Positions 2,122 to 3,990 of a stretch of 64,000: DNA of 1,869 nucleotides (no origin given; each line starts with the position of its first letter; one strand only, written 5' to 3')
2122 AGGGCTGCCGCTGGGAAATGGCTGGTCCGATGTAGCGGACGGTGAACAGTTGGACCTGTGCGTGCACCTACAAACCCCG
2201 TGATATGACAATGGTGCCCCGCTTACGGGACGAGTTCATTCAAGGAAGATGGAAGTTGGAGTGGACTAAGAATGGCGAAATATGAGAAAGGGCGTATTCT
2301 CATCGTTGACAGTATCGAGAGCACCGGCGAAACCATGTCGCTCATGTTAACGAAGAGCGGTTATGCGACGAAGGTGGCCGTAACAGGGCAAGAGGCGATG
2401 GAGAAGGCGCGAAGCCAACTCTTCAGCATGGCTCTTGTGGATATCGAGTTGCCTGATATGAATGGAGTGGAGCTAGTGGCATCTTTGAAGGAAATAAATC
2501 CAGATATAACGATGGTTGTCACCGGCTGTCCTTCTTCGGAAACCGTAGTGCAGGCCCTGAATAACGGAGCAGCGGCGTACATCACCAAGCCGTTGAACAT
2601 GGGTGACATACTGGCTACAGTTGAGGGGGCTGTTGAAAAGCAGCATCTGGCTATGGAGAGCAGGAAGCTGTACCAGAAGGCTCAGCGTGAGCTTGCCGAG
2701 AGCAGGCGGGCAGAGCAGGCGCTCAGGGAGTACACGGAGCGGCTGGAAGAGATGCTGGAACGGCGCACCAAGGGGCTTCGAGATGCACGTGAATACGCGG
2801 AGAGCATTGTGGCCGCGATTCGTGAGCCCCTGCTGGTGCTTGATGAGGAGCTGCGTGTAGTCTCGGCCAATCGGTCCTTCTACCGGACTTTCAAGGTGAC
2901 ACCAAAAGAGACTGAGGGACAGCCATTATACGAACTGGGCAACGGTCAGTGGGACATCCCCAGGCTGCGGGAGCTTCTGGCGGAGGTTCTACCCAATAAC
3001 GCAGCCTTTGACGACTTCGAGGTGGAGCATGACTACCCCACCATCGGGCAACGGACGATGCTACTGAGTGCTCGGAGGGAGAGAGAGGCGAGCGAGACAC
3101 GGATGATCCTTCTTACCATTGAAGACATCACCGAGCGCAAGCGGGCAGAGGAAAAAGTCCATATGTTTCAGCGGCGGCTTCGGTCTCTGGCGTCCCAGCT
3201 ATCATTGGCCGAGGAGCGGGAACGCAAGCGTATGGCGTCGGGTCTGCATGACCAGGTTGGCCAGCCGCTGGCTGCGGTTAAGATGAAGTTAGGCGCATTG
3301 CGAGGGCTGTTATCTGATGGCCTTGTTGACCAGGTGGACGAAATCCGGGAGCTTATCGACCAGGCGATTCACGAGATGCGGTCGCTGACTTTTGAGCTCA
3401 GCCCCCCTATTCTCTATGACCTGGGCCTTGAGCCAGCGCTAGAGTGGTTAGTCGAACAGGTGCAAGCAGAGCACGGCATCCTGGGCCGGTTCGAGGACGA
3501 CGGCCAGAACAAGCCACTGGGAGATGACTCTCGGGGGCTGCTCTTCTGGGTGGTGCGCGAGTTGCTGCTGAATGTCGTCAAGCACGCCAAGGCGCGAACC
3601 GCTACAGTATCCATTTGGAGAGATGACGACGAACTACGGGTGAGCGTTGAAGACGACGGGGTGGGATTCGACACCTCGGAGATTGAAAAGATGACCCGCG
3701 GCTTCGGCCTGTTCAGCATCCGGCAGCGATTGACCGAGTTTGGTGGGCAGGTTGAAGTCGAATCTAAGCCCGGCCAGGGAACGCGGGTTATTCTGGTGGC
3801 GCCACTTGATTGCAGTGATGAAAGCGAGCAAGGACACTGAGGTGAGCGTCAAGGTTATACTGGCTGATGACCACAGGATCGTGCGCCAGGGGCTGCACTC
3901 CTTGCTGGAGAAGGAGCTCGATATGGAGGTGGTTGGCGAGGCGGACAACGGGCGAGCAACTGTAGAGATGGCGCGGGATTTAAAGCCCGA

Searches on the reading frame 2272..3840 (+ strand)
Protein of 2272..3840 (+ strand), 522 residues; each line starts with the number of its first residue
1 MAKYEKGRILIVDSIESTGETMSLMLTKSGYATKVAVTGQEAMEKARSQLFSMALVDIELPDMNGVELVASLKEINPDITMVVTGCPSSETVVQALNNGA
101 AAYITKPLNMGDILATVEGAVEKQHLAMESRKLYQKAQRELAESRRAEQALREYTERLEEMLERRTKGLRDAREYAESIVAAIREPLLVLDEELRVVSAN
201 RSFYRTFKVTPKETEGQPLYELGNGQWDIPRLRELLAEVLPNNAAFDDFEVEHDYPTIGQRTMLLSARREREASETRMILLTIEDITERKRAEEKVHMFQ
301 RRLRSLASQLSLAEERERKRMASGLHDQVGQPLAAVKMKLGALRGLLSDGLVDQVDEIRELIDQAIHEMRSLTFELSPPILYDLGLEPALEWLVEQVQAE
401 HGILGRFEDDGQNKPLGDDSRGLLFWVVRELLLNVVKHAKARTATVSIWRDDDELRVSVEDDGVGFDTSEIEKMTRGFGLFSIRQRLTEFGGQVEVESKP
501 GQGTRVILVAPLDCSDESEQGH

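Call 6: search_protein_families(library=pfam, proteins=[window:2272-3840:+], max_evalue=0.001)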
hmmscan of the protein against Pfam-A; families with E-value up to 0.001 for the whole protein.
window:2272-3840:+ (522 aa): 7 families
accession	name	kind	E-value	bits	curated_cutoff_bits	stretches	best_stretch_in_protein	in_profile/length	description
PF00072.30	Response_reg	-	9.5e-19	68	30.2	1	9-117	1-110/111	Response regulator receiver domain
PF02518.31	HATPase_c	-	1.1e-18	68.1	26.4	1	424-512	6-109/111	Histidine kinase-, DNA gyrase B-, and HSP90-like ATPase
PF07730.19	HisKA_3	-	1e-13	52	24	1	317-379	1-66/68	Histidine kinase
PF08448.16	PAS_4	-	6.8e-12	46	23.1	1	182-291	3-110/110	PAS fold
PF00989.32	PAS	-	4.7e-07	30.3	22.6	1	177-286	4-113/113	PAS fold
PF13426.13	PAS_9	-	2.6e-06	28.1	27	1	186-288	3-103/103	PAS domain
PF13581.12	HATPase_c_2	-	4.5e-06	27.1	27.4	1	427-506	35-123/127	Histidine kinase-like ATPase domain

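Call 19: search_protein_families(library=ncbifam, proteins=[window:2272-3840:+], max_evalue=0.001)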
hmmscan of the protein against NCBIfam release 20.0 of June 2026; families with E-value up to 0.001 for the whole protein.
window:2272-3840:+ (522 aa): 121 families (the best 25 are shown)
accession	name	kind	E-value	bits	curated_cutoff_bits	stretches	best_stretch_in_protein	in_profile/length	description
NF052443.1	SensHisKinMctS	equivalog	3.9e-35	121.1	700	1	297-516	230-452/457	two-component system sensor histidine kinase MctS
NF008649.0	PRK11644.1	equivalog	1e-32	113.6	408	1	290-509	276-493/499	signal transduction histidine-protein kinase/phosphatase UhpB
NF052531.1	Strep_LiaS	equivalog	5.7e-26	91.6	450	1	315-512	130-327/328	envelope stress sensor histidine kinase LiaS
NF053512.1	nitric_RR_NosR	exception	6.4e-22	78.1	400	1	9-176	1-163/422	response regulator c-di-GMP phosphodiesterase, NosR family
NF008184.0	PRK10935.1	equivalog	6.3e-21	74.6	553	1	306-511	354-558/565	nitrate/nitrite two-component system sensor histidine kinase NarQ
NF011874.0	PRK15347.1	equivalog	1.5e-20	72.9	852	2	8-124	692-813/921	two component system sensor kinase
NF051870.1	NAssimRespRegNtrX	equivalog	9.4e-19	67.6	600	1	9-160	4-160/452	nitrogen assimilation response regulator NtrX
NF008468.0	PRK11360.1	equivalog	1.8e-18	66.3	646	2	167-305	261-395/616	two-component system sensor histidine kinase AtoS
TIGR02956.1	TMAO_torS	equivalog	1.8e-18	66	676.5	1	7-135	702-834/967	TMAO reductase system sensor histidine kinase/response regulator TorS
NF007896.0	PRK10600.1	equivalog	2.6e-18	66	578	1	308-508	383-581/598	nitrate/nitrite two-component system sensor histidine kinase NarX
NF047786.1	his_kin_MadS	equivalog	4.7e-18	65.5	500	1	283-508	201-431/434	MadS family sensor histidine kinase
NF008469.0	PRK11361.1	equivalog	1.5e-17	63.5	714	1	7-149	5-144/461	acetoacetate metabolism transcriptional regulator AtoC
NF007689.0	PRK10365.1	equivalog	3.6e-17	62.3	760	1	6-132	5-132/441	sigma-54-dependent response regulator transcription factor ZraR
NF041733.1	resp_reg_CseB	equivalog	6.3e-17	61.7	350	1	8-137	2-131/228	two-component system response regulator CseB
NF047322.1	HK_morpho_MacS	equivalog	7e-17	61.6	300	1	311-509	175-365/367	MacS family sensor histidine kinase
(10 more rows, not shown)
